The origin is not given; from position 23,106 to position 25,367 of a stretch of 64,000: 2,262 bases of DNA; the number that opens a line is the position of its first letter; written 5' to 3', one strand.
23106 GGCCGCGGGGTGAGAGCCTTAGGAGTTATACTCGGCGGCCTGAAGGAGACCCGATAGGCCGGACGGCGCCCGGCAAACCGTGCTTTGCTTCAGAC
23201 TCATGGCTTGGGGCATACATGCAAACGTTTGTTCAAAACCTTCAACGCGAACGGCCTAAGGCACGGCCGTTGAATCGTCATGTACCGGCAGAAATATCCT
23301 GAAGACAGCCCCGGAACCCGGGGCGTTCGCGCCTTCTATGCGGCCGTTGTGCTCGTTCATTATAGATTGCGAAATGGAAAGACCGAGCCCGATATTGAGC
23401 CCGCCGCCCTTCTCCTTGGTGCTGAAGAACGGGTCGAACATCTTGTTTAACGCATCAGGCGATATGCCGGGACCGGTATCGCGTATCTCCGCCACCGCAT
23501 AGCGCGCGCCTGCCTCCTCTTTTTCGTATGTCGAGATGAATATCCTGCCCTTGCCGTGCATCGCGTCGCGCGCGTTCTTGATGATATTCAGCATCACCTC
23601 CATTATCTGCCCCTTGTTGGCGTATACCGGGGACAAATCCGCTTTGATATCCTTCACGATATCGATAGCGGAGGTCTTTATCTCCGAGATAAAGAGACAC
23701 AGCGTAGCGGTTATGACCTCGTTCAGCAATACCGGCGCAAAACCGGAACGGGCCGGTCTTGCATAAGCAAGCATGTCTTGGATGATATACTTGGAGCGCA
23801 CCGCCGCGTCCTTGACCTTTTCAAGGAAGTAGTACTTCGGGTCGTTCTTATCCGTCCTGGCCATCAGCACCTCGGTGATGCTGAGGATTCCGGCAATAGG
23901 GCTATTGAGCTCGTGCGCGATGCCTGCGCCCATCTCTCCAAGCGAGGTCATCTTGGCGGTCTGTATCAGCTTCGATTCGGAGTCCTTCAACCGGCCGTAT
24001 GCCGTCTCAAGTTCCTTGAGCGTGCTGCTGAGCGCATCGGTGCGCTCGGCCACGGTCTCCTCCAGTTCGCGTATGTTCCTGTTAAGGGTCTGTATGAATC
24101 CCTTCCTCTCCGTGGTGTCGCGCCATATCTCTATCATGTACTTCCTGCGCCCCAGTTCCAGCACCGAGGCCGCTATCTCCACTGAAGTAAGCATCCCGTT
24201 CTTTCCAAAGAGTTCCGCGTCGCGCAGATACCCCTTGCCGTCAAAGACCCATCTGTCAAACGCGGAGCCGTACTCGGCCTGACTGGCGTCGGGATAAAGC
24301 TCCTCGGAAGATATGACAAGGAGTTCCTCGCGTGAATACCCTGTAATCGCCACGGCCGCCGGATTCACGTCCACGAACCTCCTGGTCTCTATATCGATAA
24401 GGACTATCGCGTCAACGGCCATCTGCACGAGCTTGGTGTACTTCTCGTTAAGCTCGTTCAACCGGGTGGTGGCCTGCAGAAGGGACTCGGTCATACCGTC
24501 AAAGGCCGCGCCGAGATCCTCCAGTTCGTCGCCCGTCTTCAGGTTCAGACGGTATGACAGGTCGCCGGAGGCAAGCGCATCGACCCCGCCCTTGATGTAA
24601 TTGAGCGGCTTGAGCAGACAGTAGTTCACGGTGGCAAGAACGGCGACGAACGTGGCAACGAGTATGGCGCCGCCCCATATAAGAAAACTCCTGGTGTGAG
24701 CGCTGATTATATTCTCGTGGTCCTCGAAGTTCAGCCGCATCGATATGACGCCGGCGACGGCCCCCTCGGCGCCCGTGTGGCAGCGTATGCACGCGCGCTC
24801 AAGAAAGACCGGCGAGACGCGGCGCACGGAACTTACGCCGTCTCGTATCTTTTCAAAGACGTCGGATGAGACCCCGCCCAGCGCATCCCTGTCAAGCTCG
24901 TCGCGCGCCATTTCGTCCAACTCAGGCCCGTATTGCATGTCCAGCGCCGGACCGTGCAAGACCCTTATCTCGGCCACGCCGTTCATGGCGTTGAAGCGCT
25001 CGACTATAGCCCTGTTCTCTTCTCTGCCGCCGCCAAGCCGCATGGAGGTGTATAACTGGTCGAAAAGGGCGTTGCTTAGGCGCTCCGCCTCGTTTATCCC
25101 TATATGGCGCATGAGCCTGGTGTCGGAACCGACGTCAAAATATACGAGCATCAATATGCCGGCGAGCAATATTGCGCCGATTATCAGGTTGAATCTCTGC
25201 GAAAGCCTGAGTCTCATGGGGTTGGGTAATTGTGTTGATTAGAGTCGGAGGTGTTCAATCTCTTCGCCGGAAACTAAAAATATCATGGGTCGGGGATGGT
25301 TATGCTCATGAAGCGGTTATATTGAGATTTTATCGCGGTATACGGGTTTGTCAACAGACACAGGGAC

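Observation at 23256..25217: Sensor kinase with a periplasmic CxxCH heme-attachment motif (probable redox/heme sensor) next to the pilus locus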

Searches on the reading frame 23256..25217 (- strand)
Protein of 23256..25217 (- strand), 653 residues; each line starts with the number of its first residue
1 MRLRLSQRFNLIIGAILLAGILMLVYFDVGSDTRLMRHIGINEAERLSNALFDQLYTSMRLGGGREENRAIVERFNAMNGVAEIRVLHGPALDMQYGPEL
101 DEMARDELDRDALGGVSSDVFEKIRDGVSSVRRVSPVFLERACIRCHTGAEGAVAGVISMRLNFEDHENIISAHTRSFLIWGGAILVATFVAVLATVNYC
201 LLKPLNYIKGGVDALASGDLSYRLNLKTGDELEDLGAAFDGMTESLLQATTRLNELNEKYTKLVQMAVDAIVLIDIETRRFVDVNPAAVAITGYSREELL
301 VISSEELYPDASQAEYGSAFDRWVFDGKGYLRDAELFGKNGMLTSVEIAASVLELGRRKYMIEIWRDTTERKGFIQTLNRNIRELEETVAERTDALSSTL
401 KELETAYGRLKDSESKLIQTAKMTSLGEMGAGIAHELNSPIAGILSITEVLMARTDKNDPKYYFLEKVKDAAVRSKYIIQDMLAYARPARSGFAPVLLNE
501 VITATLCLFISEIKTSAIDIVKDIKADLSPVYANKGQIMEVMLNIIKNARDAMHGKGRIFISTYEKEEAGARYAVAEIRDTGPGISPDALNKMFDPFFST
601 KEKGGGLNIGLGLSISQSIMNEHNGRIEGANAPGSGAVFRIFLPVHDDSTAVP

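Call 3: search_protein_families(library=pfam, proteins=[window:23256-25217:-], max_evalue=0.01)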
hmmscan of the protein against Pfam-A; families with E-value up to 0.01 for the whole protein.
window:23256-25217:- (653 aa): 8 families
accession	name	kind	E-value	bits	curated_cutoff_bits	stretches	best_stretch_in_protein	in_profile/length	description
PF02518.31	HATPase_c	-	4.5e-20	72.6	26.4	1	537-645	5-109/111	Histidine kinase-, DNA gyrase B-, and HSP90-like ATPase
PF00672.30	HAMP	-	2.2e-11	44.3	25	1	201-247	6-52/53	HAMP domain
PF00512.31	HisKA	-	1.9e-10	41.1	26.9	1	426-487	2-62/66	His Kinase A (phospho-acceptor) domain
PF13188.13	PAS_8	-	1e-06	28.9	21.8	1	258-310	1-53/65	PAS domain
PF13426.13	PAS_9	-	2.3e-06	28.2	27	1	269-370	2-103/103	PAS domain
PF00989.32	PAS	-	2.5e-05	24.7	22.6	1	259-313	2-55/113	PAS fold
PF08448.16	PAS_4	-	0.0018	18.9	23.1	1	271-372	8-109/110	PAS fold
PF13581.12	HATPase_c_2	-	0.0089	16.5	27.4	0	540-623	38-112/127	Histidine kinase-like ATPase domain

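Call 4: search_protein_families(library=ncbifam, proteins=[window:23256-25217:-], max_evalue=0.01)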
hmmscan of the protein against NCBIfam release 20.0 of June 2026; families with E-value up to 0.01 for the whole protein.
window:23256-25217:- (653 aa): 86 families (the best 25 are shown)
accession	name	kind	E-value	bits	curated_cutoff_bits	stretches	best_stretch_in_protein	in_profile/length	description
NF008468.0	PRK11360.1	equivalog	3.3e-64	217.3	646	2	411-649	381-612/616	two-component system sensor histidine kinase AtoS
NF046026.1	HisKinCckACaul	equivalog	4.5e-42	144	1000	1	411-650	287-537/678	cell cycle histidine kinase CckA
NF046020.1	HisKinCckABruc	equivalog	8.5e-41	139.7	1000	1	411-648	465-710/868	cell cycle histidine kinase CckA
NF010411.0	PRK13837.1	equivalog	1.3e-38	132.6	647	1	414-649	438-679/828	two-component system VirA-like sensor kinase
NF007688.0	PRK10364.1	equivalog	4.8e-37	127.8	479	1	417-646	231-452/460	two-component system sensor histidine kinase ZraS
NF038348.1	T2SS_HK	subfamily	8.1e-37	126.9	450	2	465-645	401-573/574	histidine kinase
NF052574.1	HisKinEspCMyxo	equivalog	3.9e-34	117.9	1200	1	412-647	403-639/785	serine histidine kinase EspC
NF047466.1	hybrid_RR_LvrB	exception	1e-32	113.7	500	1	385-645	105-376/377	hybrid histidine kinase/response regulator LvrB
NF010076.0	PRK13557.1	subfamily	1.8e-32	112.5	631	1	409-650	146-399/540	histidine kinase famiy protein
NF041777.1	sens_FixL_Rhizob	equivalog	3.3e-31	108.5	850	1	397-647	233-483/485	sensor protein FixL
NF045911.1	TCSHisKinNblS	equivalog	7.4e-31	107.2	1000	1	153-643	157-618/621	two-component system sensor histidine kinase NblS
NF046044.1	PnpS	equivalog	2e-30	106.1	400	2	431-644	175-390/390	two-component system histidine kinase PnpS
NF008312.0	PRK11100.1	equivalog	6.1e-29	101.2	356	1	378-646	213-475/477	two-component system sensor histidine kinase CreC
NF052573.1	HisKinEspAMyxo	equivalog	2.4e-27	95.3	1400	1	411-648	369-614/755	serine histidine kinase EspA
NF033092.0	HK_WalK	equivalog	3.4e-27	95.3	725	2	431-645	377-594/594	cell wall metabolism sensor histidine kinase WalK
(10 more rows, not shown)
